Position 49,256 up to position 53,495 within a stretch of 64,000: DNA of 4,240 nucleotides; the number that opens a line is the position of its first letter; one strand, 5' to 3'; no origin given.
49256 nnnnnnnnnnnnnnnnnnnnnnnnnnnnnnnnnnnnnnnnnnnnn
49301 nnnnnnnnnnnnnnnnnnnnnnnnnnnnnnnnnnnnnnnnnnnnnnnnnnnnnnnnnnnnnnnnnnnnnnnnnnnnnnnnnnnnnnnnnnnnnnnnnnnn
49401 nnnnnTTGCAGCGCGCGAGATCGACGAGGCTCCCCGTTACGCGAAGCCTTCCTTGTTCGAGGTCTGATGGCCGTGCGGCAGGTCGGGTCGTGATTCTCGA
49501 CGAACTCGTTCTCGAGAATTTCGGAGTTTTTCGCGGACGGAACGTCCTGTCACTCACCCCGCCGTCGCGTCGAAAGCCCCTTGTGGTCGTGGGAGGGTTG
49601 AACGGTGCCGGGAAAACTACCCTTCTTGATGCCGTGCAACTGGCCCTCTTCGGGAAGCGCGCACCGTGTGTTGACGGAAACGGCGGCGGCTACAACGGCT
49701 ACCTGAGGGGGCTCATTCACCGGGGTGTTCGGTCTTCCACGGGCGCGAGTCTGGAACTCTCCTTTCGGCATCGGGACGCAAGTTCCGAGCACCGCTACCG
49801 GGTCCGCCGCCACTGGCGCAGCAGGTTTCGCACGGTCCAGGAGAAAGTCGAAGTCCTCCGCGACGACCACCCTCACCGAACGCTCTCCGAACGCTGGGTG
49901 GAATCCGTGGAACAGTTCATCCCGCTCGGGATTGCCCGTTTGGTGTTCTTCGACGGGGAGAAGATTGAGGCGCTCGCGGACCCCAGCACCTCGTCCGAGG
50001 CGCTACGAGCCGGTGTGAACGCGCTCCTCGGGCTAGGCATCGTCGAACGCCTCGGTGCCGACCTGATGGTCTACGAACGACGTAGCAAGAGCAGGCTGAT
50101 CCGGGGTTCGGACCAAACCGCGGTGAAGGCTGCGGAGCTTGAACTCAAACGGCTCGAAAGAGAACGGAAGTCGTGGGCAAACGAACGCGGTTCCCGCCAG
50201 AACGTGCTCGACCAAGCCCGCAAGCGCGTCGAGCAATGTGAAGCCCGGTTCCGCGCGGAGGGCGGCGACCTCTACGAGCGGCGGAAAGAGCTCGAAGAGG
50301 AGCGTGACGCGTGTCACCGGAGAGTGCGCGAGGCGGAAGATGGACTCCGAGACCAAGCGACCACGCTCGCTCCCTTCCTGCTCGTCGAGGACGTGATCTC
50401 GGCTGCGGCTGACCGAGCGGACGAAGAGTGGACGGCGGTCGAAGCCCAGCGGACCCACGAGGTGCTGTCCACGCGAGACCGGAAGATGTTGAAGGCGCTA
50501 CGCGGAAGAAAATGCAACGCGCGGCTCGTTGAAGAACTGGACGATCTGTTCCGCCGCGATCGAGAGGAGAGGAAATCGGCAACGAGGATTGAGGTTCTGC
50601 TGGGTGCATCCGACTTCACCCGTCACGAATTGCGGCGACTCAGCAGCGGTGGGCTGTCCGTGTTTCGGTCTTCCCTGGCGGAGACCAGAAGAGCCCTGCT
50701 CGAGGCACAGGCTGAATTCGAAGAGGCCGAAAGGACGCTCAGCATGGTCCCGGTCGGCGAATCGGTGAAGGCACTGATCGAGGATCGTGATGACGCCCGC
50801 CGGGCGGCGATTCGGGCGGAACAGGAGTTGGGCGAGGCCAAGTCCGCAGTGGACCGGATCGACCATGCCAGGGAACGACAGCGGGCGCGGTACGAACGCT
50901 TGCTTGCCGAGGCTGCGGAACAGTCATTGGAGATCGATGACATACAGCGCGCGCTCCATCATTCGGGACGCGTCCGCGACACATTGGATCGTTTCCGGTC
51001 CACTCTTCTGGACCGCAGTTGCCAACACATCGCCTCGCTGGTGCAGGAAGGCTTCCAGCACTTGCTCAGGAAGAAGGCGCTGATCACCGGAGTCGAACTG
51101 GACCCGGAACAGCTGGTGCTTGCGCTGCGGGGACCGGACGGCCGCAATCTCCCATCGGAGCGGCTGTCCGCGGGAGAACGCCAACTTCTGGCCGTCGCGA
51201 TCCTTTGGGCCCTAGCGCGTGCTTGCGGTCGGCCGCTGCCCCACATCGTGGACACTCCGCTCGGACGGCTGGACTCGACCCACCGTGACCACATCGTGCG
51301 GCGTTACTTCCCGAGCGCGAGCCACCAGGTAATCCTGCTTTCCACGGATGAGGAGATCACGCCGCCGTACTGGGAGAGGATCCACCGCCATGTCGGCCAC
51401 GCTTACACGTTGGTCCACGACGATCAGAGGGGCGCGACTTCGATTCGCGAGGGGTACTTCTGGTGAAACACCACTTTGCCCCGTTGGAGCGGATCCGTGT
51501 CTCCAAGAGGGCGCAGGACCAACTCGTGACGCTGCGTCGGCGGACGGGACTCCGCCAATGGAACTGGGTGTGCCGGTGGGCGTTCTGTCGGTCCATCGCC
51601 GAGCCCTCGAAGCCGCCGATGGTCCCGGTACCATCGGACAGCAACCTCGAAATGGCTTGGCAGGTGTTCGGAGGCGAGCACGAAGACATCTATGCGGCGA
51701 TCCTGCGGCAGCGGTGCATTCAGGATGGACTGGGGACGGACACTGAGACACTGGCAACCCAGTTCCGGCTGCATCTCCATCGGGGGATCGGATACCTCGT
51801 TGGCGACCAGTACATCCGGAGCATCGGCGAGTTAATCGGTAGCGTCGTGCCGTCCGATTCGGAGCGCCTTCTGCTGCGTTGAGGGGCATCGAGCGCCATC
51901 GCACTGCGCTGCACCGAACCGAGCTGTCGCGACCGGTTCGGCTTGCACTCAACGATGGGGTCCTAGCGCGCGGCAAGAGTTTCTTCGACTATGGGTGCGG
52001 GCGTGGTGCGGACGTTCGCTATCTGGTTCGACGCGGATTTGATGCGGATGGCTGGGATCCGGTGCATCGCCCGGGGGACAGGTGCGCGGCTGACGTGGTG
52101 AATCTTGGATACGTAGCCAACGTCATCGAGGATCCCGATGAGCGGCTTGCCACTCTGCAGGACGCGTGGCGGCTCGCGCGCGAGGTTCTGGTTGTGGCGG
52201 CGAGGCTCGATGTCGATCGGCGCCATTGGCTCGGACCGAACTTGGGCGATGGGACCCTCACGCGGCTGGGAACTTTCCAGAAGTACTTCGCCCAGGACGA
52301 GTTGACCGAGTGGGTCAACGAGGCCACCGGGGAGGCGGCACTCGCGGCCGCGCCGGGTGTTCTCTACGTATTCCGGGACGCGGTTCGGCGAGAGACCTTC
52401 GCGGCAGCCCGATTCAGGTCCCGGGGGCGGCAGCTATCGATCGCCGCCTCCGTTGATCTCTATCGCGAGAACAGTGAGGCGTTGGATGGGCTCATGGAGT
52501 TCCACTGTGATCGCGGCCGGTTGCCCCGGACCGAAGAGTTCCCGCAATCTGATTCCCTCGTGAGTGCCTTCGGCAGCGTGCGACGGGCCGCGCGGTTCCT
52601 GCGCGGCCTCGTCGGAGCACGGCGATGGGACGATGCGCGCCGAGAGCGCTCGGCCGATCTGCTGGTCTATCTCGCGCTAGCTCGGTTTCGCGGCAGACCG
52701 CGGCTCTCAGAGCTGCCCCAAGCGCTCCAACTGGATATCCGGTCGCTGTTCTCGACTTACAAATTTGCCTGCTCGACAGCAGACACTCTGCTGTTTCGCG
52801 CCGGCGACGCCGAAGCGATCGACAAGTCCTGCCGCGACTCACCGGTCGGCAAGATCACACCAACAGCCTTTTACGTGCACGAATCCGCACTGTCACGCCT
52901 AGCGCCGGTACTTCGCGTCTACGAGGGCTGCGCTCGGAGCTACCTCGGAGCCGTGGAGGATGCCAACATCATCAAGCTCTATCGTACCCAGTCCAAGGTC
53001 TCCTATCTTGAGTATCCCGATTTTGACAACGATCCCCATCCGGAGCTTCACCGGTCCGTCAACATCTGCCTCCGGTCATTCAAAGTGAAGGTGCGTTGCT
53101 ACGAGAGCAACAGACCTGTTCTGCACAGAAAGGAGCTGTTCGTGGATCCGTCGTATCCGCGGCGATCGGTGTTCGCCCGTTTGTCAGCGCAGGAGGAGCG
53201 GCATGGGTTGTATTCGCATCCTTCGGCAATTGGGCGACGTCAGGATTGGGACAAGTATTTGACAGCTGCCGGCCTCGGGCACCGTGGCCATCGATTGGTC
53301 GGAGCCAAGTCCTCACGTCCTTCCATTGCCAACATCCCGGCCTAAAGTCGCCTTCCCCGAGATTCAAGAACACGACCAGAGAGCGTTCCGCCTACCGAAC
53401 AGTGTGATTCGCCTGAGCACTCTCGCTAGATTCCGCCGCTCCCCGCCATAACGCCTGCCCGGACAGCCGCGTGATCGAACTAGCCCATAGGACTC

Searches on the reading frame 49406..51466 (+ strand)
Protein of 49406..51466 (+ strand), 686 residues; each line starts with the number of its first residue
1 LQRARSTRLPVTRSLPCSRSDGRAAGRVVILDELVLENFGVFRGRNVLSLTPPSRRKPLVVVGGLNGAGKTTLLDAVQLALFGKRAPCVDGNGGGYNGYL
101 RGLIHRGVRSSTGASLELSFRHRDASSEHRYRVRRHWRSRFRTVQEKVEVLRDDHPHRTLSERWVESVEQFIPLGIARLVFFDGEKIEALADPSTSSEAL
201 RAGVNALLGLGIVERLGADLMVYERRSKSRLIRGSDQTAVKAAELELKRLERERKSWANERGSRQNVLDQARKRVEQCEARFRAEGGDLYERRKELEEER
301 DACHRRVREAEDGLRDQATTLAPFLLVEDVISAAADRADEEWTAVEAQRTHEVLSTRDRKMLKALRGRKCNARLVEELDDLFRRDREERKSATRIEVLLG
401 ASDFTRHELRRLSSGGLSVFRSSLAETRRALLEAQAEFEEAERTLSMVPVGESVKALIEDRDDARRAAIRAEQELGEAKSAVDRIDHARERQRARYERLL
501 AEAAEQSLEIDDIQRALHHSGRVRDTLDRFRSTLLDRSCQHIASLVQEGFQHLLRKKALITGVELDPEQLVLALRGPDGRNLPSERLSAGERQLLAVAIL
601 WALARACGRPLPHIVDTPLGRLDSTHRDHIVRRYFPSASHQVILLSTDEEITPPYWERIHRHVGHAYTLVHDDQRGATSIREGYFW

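Call 6: search_protein_families(library=pfam, proteins=[window:49406-51466:+], max_evalue=0.01)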
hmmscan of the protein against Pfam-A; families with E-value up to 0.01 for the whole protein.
window:49406-51466:+ (686 aa): 8 families
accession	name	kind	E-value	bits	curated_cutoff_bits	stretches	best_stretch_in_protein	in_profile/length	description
PF13476.12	AAA_23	-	6.9e-16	59.9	27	1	34-279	2-177/201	AAA domain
PF02463.25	SMC_N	-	5.6e-09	36.2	40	1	31-651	2-201/220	RecF/RecN/SMC N terminal domain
PF13304.12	AAA_21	-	5.6e-07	30.3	27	1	60-162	2-112/304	AAA domain, putative AbiEii toxin, Type IV TA system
PF13514.12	AAA_27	-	1.1e-05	25.6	22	1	31-83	3-52/206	AAA domain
PF13555.12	AAA_29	-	2.8e-05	24.2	27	1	31-85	1-50/61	P-loop containing region of AAA domain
PF06414.18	Zeta_toxin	-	0.00082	19.3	22.3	0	51-81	10-40/199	Zeta toxin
PF00005.33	ABC_tran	-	0.0063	17.5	25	0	59-77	13-31/137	ABC transporter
PF13191.12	AAA_16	-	0.0085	17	32.6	1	53-172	20-124/167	AAA ATPase domain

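Call 7: search_protein_families(library=ncbifam, proteins=[window:49406-51466:+], max_evalue=0.01)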
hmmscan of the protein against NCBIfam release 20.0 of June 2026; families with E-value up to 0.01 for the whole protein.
window:49406-51466:+ (686 aa): 14 families
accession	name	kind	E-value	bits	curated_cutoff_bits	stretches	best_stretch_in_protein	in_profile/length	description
TIGR03185.1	DNA_S_dndD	equivalog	3.5e-171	570.9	245.85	1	30-685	2-650/650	DNA sulfur modification protein DndD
NF002572.0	PRK02224.1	equivalog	1.5e-12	46.7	1087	1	59-153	25-103/888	DNA double-strand break repair ATPase Rad50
NF041035.1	Rad50_Halo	equivalog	5.4e-12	44.9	1000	2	57-142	23-92/883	DNA double-strand break repair ATPase Rad50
TIGR00618.1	sbcc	subfamily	5.2e-10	37.9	478.5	1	33-86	5-55/1043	exonuclease subunit SbcC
NF045487.1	ASRP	equivalog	3.8e-06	25.8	300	1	373-635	328-579/593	archaea-specific SMC-related protein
TIGR02169.1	SMC_prok_A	equivalog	3.9e-06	24.8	729.4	0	32-135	3-98/1165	chromosome segregation protein SMC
NF002244.0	PRK01156.1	equivalog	7.4e-06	24.3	847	1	61-154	27-103/895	DNA double-strand break repair ATPase Rad50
TIGR00611.2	recf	equivalog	3.4e-05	23.2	172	1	47-84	12-48/339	DNA replication/repair protein RecF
TIGR01189.1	ccmA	equivalog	0.00041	20.1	131.6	0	580-631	121-167/198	heme ABC exporter ATP-binding protein CcmA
NF041034.1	Rad50_Sulf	equivalog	0.0015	16.4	1000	0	578-651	771-847/872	DNA double-strand break repair ATPase Rad50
NF010068.0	PRK13548.1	equivalog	0.0037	16.4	261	0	59-77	33-51/261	heme ABC transporter ATP-binding protein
NF010061.0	PRK13538.1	equivalog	0.005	16.3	195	0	59-75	33-49/211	cytochrome c biogenesis heme-transporting ATPase CcmA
NF041751.2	sbcc_Staph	equivalog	0.0072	14.3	920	0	34-84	6-54/1007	exonuclease subunit SbcC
TIGR03411.1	urea_trans_UrtD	equivalog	0.0093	15.6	304.1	0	38-77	11-48/242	urea ABC transporter ATP-binding protein UrtD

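Call 21: search_protein_families(library=padloc, proteins=[window:49406-51466:+], max_evalue=0.01)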
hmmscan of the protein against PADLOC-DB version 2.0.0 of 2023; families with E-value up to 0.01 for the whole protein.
window:49406-51466:+ (686 aa): 80 families (the best 25 are shown)
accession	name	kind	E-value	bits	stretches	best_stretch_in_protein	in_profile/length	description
PDLC02668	DndD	-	1.2e-203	676.7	1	30-686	2-659/659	DndD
PDLC02740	PbeC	-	3.4e-200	665.1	1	30-675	2-645/648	PbeC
PDLC02663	DndD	-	4.4e-164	545.9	1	30-686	2-672/675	DndD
PDLC02731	PbeC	-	6.5e-162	538.7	1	30-672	2-644/645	PbeC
PDLC02756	PbeC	-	5.5e-158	525.8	1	30-670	2-642/643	PbeC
PDLC02667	DndD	-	1.2e-152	508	1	30-686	2-656/657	DndD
PDLC02754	PbeC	-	3.5e-110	367.5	1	31-676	3-644/646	PbeC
PDLC02665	DndD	-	1.5e-88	296.1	1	30-685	2-645/645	DndD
PDLC02664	DndD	-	4.3e-67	225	2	30-366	2-345/662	DndD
PDLC02735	PbeC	-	2e-60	203.3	1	31-669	3-650/652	PbeC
PDLC02752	PbeC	-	1e-57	194.3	1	30-677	2-639/644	PbeC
PDLC02733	PbeC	-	3e-50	169.4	2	454-673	457-669/672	PbeC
PDLC02666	DndD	-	4e-49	165.8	2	33-355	5-332/665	DndD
PDLC02736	PbeC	-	2e-47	160.2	3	472-674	479-675/685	PbeC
PDLC02727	PbeC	-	5e-47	158.9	2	32-341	4-316/660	PbeC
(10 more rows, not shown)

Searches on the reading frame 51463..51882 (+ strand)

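Call 6: search_protein_families(library=pfam, proteins=[window:51463-51882:+], max_evalue=0.01)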
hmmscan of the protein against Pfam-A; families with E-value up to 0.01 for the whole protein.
window:51463-51882:+ (139 aa): 1 family
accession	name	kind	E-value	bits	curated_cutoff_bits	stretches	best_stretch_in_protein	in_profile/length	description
PF08870.17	DndE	-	4e-41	140.2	25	1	10-118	1-109/111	DNA sulphur modification protein DndE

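Call 7: search_protein_families(library=ncbifam, proteins=[window:51463-51882:+], max_evalue=0.01)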
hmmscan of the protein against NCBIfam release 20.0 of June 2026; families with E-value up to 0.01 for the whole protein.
window:51463-51882:+ (139 aa): 1 family
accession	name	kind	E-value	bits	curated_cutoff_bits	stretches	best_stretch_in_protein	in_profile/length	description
TIGR03184.1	DNA_S_dndE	equivalog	3.5e-36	123.8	71.85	1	11-114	1-103/104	DNA sulfur modification protein DndE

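Call 21: search_protein_families(library=padloc, proteins=[window:51463-51882:+], max_evalue=0.01)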
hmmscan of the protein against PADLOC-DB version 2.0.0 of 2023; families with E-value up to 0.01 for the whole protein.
window:51463-51882:+ (139 aa): 3 families
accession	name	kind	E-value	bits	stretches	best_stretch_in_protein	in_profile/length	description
PDLC02669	DndE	-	1.1e-18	65.3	1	8-124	5-116/128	DndE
PDLC02671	DndE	-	2.1e-07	29.6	1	9-113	4-103/111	DndE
PDLC02670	DndE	-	5.7e-05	21.4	1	10-112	3-104/122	DndE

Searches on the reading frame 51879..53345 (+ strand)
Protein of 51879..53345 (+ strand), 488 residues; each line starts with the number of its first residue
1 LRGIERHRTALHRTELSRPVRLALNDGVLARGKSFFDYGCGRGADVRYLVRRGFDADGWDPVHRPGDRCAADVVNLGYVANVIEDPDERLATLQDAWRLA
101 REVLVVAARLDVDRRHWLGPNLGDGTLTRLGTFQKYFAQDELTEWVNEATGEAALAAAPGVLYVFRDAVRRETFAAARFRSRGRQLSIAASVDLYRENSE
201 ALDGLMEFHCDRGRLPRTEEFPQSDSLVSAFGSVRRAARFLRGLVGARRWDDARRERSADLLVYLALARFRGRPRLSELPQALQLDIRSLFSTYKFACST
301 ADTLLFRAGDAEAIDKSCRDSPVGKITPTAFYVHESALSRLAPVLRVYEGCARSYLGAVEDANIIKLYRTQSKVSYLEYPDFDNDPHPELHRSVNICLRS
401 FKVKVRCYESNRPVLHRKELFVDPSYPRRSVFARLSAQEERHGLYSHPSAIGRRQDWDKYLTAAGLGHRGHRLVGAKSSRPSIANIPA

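Call 6: search_protein_families(library=pfam, proteins=[window:51879-53345:+], max_evalue=0.01)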
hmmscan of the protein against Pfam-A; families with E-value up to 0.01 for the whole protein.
window:51879-53345:+ (488 aa): 1 family
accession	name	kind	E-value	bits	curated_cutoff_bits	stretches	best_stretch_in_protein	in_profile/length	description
PF13489.12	Methyltransf_23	-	0.00028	21.1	27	1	26-146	19-154/164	Methyltransferase domain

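Call 7: search_protein_families(library=ncbifam, proteins=[window:51879-53345:+], max_evalue=0.01)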
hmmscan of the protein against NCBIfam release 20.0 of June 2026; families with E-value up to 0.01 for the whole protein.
window:51879-53345:+ (488 aa): 2 families
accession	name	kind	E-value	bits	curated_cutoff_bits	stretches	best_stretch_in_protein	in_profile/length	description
TIGR04096.1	dnd_rel_methyl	subfamily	1e-166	555.4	150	1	4-474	2-476/478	DNA phosphorothioation-associated putative methyltransferase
NF045667.1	MTase_DVU1556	equivalog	0.00034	20.1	155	1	29-70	20-62/213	DVU_1556 family methyltransferase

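Call 11: search_protein_families(library=padloc, proteins=[window:51879-53345:+], max_evalue=0.01)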
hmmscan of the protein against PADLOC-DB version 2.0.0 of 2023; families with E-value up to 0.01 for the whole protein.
window:51879-53345:+ (488 aa): 0 families
